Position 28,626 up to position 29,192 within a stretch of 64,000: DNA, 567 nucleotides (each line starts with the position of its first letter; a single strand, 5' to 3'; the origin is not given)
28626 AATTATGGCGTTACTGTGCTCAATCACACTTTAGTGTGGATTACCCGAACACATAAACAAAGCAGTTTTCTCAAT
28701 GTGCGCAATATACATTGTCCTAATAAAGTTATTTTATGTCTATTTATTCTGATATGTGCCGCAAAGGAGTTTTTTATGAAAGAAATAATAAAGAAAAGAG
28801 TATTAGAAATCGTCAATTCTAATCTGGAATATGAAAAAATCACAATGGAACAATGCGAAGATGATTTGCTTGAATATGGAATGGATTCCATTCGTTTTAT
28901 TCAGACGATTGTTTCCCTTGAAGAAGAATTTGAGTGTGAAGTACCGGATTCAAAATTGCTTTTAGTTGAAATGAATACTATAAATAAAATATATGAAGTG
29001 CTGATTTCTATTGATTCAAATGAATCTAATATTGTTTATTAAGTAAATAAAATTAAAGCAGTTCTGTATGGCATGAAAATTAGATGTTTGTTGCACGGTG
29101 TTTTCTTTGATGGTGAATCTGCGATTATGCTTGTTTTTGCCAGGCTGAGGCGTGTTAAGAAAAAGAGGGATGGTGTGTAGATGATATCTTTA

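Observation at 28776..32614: ACP + FkbH-like enzyme + NTP_transf_5 protein embedded in a RiPP operon: possible carrier-protein-dependent peptide tailoring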

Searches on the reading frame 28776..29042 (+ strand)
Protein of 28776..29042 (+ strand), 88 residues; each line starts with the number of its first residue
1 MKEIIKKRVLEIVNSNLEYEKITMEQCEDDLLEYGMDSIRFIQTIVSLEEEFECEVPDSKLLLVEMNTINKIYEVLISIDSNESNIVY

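Call 5: search_protein_families(library=pfam, proteins=[window:28776-29042:+], max_evalue=0.01)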
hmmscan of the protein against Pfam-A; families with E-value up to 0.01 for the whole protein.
window:28776-29042:+ (88 aa): 2 families
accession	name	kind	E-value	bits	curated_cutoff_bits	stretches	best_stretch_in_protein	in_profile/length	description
PF00550.31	PP-binding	-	6.1e-11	42.9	20.8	1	8-74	2-65/67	Phosphopantetheine attachment site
PF23297.2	ACP_SdgA_C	-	0.0036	17.8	27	1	2-78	8-81/95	Highly reducing polyketide synthase sdgA, C-terminal ACP domain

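Call 6: search_protein_families(library=ncbifam, proteins=[window:28776-29042:+], max_evalue=0.01)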
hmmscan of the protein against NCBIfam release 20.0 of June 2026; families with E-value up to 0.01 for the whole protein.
window:28776-29042:+ (88 aa): 13 families
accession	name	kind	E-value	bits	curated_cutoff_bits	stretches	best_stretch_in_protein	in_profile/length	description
NF005480.0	PRK07081.1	equivalog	9.3e-08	31.9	72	1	22-83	19-80/83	acyl carrier protein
NF003464.0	PRK05087.1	equivalog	1.2e-07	31.7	68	1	5-76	3-74/78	D-alanine--poly(phosphoribitol) ligase subunit DltC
NF002149.0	PRK00982.1-3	equivalog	1.3e-06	28.3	106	1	5-60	4-59/78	acyl carrier protein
NF002148.0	PRK00982.1-2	subfamily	8.6e-06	25.5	71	1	3-76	3-74/79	acyl carrier protein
NF009104.0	PRK12449.1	equivalog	1.8e-05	24.6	70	1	2-76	3-75/80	acyl carrier protein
NF002151.0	PRK00982.1-5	equivalog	3e-05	24.1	92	1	5-60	4-59/78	acyl carrier protein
NF005798.0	PRK07639.1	equivalog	3.7e-05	24.1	100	1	2-75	3-77/91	petrobactin biosynthesis protein AsbD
NF002150.0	PRK00982.1-4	subfamily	5.6e-05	23.3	66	1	3-60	4-61/80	acyl carrier protein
NF058660.1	cispen_ACP_AmcB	equivalog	5.6e-05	23.2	80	1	7-75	4-74/80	cispentacin biosynthesis acyl carrier protein AmcB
TIGR00517.1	acyl_carrier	equivalog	7e-05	22.6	70.45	1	5-60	4-59/77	acyl carrier protein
TIGR04069.1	ocin_ACP_rel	hypoth_equivalog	0.0003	21.2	70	1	14-75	11-76/77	peptide maturation system acyl carrier-related protein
NF002147.0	PRK00982.1-1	equivalog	0.0015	18.3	84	1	7-70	10-71/83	acyl carrier protein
TIGR01688.1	dltC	equivalog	0.0076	16.3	52.35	1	6-76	1-71/73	D-alanine--poly(phosphoribitol) ligase subunit 2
